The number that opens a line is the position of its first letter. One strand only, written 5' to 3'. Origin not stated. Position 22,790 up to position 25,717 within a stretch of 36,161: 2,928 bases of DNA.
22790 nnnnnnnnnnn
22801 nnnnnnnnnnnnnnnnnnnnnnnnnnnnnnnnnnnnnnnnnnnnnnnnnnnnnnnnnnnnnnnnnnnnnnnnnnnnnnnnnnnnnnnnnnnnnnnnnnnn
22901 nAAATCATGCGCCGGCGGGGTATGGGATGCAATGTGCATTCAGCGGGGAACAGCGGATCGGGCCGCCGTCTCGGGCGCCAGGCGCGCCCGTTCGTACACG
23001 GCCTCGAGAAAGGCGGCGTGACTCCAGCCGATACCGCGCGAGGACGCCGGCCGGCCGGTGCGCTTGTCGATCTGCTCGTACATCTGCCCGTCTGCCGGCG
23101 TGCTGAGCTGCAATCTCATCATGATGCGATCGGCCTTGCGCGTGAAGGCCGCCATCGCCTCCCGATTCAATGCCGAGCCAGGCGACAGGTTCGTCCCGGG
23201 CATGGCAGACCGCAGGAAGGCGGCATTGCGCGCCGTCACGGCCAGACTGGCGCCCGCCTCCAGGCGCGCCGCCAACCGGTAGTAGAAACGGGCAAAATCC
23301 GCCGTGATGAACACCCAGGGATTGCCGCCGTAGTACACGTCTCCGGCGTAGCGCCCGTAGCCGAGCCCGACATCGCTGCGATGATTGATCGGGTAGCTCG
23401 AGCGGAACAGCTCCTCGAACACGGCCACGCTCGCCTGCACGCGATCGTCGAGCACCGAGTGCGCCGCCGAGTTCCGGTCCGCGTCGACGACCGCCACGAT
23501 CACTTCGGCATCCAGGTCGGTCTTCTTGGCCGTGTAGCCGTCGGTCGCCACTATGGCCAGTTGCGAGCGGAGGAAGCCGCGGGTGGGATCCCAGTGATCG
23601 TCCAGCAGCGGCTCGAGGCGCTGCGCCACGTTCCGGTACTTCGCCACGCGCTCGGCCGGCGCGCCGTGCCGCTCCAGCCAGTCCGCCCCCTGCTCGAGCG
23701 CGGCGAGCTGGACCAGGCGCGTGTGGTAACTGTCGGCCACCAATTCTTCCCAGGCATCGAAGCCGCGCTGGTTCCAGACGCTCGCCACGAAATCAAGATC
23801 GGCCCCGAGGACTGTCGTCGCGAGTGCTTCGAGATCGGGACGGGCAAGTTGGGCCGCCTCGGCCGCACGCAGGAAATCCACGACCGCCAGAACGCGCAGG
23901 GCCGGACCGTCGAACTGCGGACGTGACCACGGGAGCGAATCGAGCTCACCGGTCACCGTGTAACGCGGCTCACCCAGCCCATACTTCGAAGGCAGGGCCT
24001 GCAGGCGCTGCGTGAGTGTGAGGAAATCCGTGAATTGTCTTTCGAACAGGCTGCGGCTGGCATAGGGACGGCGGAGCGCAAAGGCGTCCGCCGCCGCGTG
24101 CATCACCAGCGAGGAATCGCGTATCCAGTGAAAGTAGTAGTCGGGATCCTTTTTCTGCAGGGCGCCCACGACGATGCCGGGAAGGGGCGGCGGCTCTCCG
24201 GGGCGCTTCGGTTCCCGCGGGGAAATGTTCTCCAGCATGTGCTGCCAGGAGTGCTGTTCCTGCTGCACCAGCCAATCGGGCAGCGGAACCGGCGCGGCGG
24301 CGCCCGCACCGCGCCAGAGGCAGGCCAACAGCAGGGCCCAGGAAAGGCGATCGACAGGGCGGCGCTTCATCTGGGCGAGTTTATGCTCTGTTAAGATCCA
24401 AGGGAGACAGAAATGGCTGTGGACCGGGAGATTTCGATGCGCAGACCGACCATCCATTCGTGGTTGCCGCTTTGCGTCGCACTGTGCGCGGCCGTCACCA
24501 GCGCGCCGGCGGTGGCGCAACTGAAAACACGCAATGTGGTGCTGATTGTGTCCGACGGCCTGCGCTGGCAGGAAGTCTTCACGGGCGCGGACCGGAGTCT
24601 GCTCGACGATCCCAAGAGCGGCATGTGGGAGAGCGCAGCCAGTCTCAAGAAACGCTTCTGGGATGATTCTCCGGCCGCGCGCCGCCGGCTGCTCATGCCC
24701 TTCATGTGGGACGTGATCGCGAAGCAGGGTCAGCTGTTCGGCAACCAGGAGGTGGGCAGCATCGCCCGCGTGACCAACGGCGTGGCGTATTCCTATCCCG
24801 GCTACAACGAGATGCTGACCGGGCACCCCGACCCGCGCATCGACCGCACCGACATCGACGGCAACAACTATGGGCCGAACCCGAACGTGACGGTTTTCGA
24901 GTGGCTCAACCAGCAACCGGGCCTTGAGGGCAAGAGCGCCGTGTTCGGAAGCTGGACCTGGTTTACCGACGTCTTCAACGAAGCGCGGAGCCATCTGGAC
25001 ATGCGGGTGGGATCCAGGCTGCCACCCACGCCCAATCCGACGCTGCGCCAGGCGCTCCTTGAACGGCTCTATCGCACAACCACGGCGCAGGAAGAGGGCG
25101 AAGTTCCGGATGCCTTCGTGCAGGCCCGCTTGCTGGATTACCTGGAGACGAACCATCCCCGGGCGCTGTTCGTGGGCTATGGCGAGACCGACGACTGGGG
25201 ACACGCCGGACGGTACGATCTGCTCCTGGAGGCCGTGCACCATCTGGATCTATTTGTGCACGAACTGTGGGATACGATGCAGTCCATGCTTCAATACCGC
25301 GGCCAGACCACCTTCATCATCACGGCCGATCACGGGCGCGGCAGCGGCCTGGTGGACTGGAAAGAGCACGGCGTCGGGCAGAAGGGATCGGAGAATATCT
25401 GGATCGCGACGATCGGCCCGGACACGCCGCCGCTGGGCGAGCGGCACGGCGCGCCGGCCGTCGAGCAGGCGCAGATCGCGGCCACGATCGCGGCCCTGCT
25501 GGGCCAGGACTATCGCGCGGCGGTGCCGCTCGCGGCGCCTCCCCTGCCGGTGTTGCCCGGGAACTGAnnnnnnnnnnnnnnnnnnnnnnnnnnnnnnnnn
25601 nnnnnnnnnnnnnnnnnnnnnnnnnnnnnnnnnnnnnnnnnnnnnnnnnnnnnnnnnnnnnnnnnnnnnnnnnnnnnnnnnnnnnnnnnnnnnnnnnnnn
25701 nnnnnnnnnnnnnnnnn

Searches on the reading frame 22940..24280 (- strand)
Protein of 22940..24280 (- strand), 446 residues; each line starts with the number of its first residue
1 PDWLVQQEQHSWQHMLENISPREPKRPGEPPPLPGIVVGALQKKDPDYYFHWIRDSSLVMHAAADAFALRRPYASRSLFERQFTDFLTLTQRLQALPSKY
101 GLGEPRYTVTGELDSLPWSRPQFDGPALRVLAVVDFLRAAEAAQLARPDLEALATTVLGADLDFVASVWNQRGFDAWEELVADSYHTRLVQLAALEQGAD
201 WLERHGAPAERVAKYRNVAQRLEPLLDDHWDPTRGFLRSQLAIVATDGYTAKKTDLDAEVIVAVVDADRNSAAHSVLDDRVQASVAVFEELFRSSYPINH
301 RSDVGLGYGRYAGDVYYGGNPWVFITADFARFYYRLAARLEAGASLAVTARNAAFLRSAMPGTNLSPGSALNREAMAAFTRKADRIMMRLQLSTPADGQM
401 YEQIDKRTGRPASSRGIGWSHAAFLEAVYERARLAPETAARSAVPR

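Call 9: search_protein_families(library=pfam, proteins=[window:22940-24280:-], max_evalue=0.001)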
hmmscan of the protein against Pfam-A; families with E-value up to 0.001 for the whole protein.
window:22940-24280:- (446 aa): 1 family
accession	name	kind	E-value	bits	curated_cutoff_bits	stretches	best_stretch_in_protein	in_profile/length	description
PF00723.27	Glyco_hydro_15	-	2.5e-49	168.8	22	1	30-428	19-426/427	Glycosyl hydrolases family 15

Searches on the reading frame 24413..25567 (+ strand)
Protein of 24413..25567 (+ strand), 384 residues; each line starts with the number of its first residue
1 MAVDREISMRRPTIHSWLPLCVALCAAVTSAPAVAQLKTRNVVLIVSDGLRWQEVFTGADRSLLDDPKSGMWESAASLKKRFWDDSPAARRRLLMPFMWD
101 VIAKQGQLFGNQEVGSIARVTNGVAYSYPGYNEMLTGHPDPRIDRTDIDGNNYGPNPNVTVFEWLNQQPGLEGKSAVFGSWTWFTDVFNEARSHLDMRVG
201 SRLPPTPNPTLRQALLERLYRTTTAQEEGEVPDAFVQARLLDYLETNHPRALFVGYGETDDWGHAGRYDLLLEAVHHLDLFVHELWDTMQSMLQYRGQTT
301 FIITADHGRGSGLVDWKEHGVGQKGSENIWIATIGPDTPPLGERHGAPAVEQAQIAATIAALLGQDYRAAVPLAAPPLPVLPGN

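Call 9: search_protein_families(library=pfam, proteins=[window:24413-25567:+], max_evalue=0.001)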
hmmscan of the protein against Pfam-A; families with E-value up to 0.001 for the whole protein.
window:24413-25567:+ (384 aa): 2 families
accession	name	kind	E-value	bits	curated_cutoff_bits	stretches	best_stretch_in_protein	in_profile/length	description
PF01676.23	Metalloenzyme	-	7.9e-08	32.5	24.3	1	238-363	136-248/252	Metalloenzyme superfamily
PF01663.27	Phosphodiest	-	8e-05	22.8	23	1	174-310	85-222/342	Type I phosphodiesterase / nucleotide pyrophosphatase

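Call 64: search_protein_families(library=ncbifam, proteins=[window:24413-25564:+], max_evalue=1e-10)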
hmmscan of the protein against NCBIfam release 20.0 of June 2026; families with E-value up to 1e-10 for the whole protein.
window:24413-25564:+ (384 aa): 0 families
